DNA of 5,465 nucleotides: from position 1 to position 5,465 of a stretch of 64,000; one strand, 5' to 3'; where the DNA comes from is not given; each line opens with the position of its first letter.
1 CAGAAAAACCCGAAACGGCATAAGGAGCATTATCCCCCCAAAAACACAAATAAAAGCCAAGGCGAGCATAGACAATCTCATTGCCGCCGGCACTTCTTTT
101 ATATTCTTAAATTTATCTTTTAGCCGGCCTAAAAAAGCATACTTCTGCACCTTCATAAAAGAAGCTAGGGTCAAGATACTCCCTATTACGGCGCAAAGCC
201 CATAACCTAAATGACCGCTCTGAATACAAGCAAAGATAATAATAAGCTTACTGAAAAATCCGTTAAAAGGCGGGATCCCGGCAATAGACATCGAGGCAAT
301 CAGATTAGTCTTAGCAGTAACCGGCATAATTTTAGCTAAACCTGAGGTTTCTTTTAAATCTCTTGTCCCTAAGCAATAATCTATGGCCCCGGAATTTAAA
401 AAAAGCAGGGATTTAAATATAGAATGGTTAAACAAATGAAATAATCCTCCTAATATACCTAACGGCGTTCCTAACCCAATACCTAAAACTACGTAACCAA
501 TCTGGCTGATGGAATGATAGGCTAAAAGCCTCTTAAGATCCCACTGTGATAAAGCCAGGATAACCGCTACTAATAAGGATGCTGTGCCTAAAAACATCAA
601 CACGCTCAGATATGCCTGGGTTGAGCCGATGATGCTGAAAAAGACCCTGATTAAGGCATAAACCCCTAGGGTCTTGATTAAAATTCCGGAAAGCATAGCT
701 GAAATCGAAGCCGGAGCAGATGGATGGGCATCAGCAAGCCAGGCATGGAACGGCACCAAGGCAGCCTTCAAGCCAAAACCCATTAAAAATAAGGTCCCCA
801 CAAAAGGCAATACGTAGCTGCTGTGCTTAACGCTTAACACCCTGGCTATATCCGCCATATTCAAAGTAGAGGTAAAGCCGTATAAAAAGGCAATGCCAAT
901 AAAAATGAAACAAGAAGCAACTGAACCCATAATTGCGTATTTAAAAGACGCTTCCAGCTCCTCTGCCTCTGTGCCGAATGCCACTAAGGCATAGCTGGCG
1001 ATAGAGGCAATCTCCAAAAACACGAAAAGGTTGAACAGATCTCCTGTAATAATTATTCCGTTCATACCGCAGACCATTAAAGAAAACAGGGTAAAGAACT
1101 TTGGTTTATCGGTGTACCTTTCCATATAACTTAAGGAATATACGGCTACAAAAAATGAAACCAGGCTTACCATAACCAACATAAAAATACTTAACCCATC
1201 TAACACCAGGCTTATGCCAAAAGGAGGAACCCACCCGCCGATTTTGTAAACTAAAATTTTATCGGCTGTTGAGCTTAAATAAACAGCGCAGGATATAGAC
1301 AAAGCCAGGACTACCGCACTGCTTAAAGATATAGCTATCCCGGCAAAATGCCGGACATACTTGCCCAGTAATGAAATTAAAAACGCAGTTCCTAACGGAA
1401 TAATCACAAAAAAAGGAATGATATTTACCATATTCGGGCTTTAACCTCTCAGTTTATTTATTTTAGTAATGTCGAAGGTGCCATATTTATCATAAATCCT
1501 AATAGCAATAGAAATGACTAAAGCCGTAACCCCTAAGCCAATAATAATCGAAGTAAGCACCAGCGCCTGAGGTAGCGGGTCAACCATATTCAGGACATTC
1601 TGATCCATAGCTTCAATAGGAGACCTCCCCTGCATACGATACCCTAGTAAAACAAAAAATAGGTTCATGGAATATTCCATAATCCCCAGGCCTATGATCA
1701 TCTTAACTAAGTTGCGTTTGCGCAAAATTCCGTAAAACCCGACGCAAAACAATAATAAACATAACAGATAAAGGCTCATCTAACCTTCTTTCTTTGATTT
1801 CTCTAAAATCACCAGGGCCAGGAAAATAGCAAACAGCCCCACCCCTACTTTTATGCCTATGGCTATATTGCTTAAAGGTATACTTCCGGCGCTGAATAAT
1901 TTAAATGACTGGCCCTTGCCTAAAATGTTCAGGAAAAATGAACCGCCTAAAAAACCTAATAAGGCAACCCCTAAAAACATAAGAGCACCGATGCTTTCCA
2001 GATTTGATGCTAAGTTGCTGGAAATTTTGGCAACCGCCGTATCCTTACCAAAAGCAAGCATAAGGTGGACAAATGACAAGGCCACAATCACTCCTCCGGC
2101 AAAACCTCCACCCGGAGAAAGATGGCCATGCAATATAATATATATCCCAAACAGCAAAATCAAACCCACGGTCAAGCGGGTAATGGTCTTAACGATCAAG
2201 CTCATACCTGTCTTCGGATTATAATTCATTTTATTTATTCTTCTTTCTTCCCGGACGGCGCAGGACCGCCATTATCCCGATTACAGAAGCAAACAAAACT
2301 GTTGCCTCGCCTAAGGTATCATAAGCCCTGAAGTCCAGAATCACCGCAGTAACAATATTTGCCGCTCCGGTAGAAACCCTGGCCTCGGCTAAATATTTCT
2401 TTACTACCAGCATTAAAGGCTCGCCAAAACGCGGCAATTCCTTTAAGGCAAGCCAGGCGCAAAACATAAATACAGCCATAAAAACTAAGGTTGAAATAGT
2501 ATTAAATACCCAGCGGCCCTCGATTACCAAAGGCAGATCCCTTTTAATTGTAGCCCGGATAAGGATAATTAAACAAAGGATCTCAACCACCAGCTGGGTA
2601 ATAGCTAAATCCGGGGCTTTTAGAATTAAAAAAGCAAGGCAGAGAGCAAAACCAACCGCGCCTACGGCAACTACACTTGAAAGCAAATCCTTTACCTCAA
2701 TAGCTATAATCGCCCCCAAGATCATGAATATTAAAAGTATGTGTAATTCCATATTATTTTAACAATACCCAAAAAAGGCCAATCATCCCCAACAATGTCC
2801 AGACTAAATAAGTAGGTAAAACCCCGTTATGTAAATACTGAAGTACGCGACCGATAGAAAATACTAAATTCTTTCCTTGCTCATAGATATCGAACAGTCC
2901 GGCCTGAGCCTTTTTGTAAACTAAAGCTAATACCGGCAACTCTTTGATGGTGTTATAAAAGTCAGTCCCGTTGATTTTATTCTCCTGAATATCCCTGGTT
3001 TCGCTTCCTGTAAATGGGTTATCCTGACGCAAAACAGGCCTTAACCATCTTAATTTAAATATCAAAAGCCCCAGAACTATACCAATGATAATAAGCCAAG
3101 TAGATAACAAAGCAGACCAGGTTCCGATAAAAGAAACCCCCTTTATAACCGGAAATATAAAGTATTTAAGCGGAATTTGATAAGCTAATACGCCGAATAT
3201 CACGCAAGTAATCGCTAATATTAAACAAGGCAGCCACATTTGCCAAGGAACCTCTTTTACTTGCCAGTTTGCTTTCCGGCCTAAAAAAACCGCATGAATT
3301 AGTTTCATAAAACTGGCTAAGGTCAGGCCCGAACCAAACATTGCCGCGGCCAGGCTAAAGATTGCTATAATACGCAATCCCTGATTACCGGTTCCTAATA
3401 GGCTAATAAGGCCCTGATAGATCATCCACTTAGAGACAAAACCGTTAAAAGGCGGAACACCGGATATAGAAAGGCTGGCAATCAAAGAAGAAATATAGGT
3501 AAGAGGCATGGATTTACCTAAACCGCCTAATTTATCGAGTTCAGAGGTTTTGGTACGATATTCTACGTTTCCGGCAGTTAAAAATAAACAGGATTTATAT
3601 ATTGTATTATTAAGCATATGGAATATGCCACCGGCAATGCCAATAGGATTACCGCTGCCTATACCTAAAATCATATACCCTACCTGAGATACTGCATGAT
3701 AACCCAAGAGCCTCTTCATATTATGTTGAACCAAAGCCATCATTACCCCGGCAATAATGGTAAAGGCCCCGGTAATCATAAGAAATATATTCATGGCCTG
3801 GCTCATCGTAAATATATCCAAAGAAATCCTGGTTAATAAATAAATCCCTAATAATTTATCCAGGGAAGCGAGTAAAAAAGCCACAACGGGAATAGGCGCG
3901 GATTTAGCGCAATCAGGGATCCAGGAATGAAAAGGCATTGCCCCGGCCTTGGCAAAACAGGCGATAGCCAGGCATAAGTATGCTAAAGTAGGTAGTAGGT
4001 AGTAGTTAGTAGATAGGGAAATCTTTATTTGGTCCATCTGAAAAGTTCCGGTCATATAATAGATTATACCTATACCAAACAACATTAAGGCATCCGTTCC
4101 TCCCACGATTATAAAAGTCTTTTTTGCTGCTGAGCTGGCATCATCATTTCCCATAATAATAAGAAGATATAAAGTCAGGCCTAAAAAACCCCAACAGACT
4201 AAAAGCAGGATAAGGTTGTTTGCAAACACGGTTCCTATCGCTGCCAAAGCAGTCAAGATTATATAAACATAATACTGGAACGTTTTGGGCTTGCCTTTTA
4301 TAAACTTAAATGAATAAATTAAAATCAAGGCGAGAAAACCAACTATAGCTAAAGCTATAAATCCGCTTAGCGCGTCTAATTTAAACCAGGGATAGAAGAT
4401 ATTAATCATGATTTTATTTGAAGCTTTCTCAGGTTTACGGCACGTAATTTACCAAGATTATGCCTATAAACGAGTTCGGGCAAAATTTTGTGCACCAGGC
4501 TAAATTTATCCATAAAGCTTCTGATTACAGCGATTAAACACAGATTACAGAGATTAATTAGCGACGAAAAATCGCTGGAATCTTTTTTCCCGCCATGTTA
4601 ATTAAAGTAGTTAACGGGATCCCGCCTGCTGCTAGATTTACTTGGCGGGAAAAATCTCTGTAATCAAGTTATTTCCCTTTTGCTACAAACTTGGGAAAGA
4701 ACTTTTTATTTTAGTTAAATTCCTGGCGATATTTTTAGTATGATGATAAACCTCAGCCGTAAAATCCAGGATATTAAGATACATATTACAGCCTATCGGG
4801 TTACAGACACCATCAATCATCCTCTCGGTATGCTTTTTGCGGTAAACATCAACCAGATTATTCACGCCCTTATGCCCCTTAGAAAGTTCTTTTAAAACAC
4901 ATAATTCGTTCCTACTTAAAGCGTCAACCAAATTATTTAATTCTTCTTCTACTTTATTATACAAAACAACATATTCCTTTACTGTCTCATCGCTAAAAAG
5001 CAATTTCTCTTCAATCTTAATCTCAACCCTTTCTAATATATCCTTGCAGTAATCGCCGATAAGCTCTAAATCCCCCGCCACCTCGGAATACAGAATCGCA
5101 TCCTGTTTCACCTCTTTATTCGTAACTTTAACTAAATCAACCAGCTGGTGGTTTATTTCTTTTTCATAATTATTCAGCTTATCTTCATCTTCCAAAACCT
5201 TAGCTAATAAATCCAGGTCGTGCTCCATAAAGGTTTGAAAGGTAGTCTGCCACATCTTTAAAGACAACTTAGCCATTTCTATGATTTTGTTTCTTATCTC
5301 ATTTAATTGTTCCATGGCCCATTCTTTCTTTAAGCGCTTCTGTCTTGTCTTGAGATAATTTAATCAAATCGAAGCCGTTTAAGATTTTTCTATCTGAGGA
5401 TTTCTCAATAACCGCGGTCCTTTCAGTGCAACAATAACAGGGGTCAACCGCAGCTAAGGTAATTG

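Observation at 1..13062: Rex-linked group-4 [NiFe]-hydrogenase carrying both an Mrp antiporter module and a HydB/HydG (AsrA/AsrB-like) NAD(P)H module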

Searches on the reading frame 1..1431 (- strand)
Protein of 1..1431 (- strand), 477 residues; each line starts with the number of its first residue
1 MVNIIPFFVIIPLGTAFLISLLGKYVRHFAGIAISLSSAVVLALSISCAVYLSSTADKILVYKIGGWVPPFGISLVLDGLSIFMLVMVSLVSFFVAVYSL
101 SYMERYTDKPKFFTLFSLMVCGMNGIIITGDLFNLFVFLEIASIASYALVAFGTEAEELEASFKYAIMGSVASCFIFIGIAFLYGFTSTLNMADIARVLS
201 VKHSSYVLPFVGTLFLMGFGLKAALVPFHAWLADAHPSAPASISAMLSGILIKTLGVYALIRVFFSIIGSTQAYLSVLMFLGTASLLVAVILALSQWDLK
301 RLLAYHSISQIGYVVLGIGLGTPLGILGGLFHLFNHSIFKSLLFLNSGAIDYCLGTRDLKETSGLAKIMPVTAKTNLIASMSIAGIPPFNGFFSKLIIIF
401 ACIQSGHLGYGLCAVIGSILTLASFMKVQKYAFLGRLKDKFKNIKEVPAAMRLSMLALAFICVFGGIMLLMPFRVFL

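Call 6: search_protein_families(library=pfam, proteins=[window:1-1431:-], max_evalue=0.01)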
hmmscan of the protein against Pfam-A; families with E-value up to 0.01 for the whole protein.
window:1-1431:- (477 aa): 3 families
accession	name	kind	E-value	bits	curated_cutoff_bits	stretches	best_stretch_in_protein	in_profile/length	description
PF00361.26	Proton_antipo_M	-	4.4e-65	220.2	21.5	1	130-421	2-294/294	NADH:quinone oxidoreductase/Mrp antiporter, TM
PF00662.26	Proton_antipo_N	-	8.6e-11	42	24.5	1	72-113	10-51/51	NADH-Ubiquinone oxidoreductase (complex I), chain 5 N-terminus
PF10125.14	NADHdeh_related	-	3.2e-08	33.7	27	1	116-236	72-189/218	NADH dehydrogenase I, subunit N related protein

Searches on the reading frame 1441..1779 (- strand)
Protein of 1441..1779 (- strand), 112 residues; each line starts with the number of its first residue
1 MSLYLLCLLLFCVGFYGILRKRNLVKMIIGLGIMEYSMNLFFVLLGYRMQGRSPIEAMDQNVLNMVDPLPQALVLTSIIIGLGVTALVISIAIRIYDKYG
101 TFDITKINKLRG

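Call 6: search_protein_families(library=pfam, proteins=[window:1441-1779:-], max_evalue=0.01)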
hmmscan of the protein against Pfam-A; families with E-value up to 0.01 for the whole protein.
window:1441-1779:- (112 aa): 1 family
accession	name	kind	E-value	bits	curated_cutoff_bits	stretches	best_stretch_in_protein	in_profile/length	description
PF00420.29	Oxidored_q2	-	4.4e-27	94.1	26.1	1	3-112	2-95/95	NADH-ubiquinone/plastoquinone oxidoreductase chain 4L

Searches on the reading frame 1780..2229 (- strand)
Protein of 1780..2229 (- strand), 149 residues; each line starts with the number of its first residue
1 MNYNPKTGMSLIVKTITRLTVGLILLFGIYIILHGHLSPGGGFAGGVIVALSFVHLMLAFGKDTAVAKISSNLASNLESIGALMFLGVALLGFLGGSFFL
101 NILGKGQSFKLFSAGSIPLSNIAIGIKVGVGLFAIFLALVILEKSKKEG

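Call 6: search_protein_families(library=pfam, proteins=[window:1780-2229:-], max_evalue=0.01)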
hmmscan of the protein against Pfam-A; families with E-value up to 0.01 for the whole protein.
window:1780-2229:- (149 aa): 1 family
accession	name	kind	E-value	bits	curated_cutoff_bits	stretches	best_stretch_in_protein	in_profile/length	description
PF04039.18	MnhB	-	3.8e-26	92.2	22.5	1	12-132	1-125/127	Domain related to MnhB subunit of Na+/H+ antiporter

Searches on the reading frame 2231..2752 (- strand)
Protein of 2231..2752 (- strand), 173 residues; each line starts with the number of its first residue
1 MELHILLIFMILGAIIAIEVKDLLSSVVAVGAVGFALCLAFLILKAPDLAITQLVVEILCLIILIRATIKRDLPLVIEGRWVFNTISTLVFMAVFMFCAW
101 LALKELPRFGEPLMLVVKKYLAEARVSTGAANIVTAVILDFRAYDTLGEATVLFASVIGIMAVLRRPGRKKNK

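Call 6: search_protein_families(library=pfam, proteins=[window:2231-2752:-], max_evalue=0.01)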
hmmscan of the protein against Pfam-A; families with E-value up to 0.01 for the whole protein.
window:2231-2752:- (173 aa): 2 families
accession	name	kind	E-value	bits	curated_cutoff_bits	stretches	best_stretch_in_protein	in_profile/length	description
PF13244.11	MbhD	-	2.4e-16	60.1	27.2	1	8-67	1-61/67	MBH, subunit D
PF20501.3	MbhE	-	1.3e-10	41.6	27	1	116-166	33-83/98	MBH, subunit E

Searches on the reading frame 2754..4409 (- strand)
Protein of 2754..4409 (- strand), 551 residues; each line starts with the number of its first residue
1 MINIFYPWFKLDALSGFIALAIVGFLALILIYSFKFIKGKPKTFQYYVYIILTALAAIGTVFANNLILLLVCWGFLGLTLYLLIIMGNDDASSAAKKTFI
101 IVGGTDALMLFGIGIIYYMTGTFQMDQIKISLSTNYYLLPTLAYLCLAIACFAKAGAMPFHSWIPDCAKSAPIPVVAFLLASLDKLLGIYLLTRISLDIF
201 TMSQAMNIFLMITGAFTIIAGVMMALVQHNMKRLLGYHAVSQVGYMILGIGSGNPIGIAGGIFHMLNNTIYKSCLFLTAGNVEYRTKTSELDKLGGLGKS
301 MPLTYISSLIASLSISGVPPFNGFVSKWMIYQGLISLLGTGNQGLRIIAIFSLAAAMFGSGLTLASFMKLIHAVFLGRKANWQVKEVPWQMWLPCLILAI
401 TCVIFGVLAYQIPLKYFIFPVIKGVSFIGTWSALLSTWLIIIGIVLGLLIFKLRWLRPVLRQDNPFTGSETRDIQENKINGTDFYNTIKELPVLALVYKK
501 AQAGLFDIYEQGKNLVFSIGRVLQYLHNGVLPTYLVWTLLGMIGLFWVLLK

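Call 6: search_protein_families(library=pfam, proteins=[window:2754-4409:-], max_evalue=0.01)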
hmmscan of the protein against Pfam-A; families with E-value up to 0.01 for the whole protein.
window:2754-4409:- (551 aa): 1 family
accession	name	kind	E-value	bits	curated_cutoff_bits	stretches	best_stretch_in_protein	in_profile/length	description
PF00361.26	Proton_antipo_M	-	2.1e-57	195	21.5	1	63-336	1-277/294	NADH:quinone oxidoreductase/Mrp antiporter, TM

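Call 43: search_protein_families(library=ncbifam, proteins=[window:2757-4409:-], max_evalue=0.001)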
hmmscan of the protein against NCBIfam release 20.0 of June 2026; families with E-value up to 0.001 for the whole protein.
window:2757-4409:- (551 aa): 73 families (the best 25 are shown)
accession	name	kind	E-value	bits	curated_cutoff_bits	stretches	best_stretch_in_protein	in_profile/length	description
NF006419.0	PRK08668.1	equivalog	1.5e-78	265.1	617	1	9-547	66-610/613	NADH dehydrogenase subunit M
NF005141.0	PRK06590.1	equivalog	8.1e-76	256.2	556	1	9-549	77-609/615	NADH-quinone oxidoreductase subunit L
NF006240.0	PRK08376.1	subfamily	1.4e-73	248.6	662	1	9-423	86-505/521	putative monovalent cation/H+ antiporter subunit D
TIGR01974.1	NDH_I_L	subfamily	1.5e-68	232.3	407.5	1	9-547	78-627/630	NADH-quinone oxidoreductase subunit L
NF005086.0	PRK06521.1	equivalog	1.9e-66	224.9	667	1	9-412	76-495/669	hydrogenase 4 subunit B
NF009287.0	PRK12647.1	equivalog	2.6e-64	218.1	937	1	9-422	72-479/773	putative monovalent cation/H+ antiporter subunit A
NF009290.0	PRK12650.1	equivalog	2.7e-64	217.5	980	1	9-410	77-473/966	DUF4040 family protein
NF009310.0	PRK12668.1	equivalog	2.9e-64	217.9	564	1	9-412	64-436/584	Na(+)/H(+) antiporter subunit D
NF009288.0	PRK12648.1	equivalog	1.7e-61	208.5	1104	1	9-410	72-472/954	monovalent cation/H+ antiporter subunit A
NF005097.0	PRK06525.1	equivalog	8.1e-60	202.9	430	1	10-411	73-477/480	hydrogenase 4 subunit D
NF009289.0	PRK12649.1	equivalog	9.9e-60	202.8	1117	1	11-452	78-534/789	putative monovalent cation/H+ antiporter subunit A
NF009306.0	PRK12663.1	equivalog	8e-55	186.5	542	1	9-411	73-469/498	Na+/H+ antiporter subunit D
TIGR00940.1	2a6301s01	subfamily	9.1e-55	186.3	920.45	1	10-425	72-504/793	monovalent cation:proton antiporter subunit A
NF009285.0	PRK12645.1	equivalog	2.3e-54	184.9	1028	1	10-421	75-504/804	Na+/H+ antiporter subunit A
NF009284.0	PRK12644.1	equivalog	2.4e-52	178.1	962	1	9-412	70-474/975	Na+/H+ antiporter subunit A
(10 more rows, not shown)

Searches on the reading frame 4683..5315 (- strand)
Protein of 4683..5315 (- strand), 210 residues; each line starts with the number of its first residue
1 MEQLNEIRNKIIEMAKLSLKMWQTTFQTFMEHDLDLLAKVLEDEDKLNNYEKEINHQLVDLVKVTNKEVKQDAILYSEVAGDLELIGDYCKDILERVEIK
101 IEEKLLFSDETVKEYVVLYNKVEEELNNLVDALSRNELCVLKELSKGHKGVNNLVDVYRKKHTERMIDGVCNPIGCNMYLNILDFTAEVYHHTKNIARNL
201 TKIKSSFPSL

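Call 5: search_protein_families(library=pfam, proteins=[window:4683-5315:-], max_evalue=0.01)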
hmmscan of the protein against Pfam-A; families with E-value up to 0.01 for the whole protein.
window:4683-5315:- (210 aa): 1 family
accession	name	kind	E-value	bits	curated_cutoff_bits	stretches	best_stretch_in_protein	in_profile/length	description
PF01895.24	PhoU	-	7.4e-16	58.7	23.5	1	11-97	1-89/89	PhoU domain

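Call 43: search_protein_families(library=ncbifam, proteins=[window:4686-5315:-], max_evalue=0.001)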
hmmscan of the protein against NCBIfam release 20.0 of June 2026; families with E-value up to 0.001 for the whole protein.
window:4686-5315:- (210 aa): 2 families
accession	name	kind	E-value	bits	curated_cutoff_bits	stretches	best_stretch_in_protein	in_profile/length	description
TIGR02135.1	phoU_full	equivalog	8.7e-14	51.6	130.25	1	2-199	5-202/212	phosphate signaling complex protein PhoU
NF008332.0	PRK11115.1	equivalog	6.1e-07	29.2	342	1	3-152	17-165/239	phosphate signaling complex protein PhoU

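Call 83: predict_structure(protein=window:4686-5315:-)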
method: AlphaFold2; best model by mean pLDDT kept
length: 210 residues; sequences in the alignment: 1
mean_pLDDT: 39.7   pTM: 0.32
mean pLDDT of the five models: 39.7, 39.4, 37.1, 36.3, 33.9
residues with pLDDT >= 90: 0; 70-90: 0; 50-70: 13; < 50: 197
segments of 3 or more residues with pLDDT < 50: 1-44, 46-48, 50-155, 169-183, 185-210
pLDDT, mean of each block of 10 residues (from residue 1): 42 43 44 39 44 41 32 28 37 37 36 39 40 32 33 46 54 44 46 43 34
secondary structure, 60 per line:
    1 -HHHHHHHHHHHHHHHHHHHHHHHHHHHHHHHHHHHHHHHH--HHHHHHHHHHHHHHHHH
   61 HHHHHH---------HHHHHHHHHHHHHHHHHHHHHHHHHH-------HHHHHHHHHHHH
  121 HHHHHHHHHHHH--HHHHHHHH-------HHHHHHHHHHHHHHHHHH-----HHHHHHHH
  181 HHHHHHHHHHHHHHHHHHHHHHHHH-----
elements in order: H2-41 H44-66 H76-101 H109-132 H135-142 H150-167 H173-205

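Call 84: search_solved_structures(query=window:4686-5315:-, max_evalue=0.01, show_alignments=1)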
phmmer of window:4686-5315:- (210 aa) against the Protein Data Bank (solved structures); distinct sequences matched with E-value up to 0.01: 5.
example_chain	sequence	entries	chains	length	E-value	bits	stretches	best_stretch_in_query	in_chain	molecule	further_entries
1sum_B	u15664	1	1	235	3.5e-06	30.3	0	14-96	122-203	Phosphate transport system protein phoU homolog 2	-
1t72_A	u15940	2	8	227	2.6e-05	27.5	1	2-105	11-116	Phosphate transport system protein phoU homolog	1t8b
1xwm_A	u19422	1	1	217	9.1e-05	25.7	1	3-94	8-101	phosphate uptake regulator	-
2i0m_A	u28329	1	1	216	0.0002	24.6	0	8-97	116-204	Phosphate transport system protein phoU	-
4q25_A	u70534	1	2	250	0.0013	21.9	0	3-97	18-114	Phosphate-specific transport system accessory protein PhoU homolog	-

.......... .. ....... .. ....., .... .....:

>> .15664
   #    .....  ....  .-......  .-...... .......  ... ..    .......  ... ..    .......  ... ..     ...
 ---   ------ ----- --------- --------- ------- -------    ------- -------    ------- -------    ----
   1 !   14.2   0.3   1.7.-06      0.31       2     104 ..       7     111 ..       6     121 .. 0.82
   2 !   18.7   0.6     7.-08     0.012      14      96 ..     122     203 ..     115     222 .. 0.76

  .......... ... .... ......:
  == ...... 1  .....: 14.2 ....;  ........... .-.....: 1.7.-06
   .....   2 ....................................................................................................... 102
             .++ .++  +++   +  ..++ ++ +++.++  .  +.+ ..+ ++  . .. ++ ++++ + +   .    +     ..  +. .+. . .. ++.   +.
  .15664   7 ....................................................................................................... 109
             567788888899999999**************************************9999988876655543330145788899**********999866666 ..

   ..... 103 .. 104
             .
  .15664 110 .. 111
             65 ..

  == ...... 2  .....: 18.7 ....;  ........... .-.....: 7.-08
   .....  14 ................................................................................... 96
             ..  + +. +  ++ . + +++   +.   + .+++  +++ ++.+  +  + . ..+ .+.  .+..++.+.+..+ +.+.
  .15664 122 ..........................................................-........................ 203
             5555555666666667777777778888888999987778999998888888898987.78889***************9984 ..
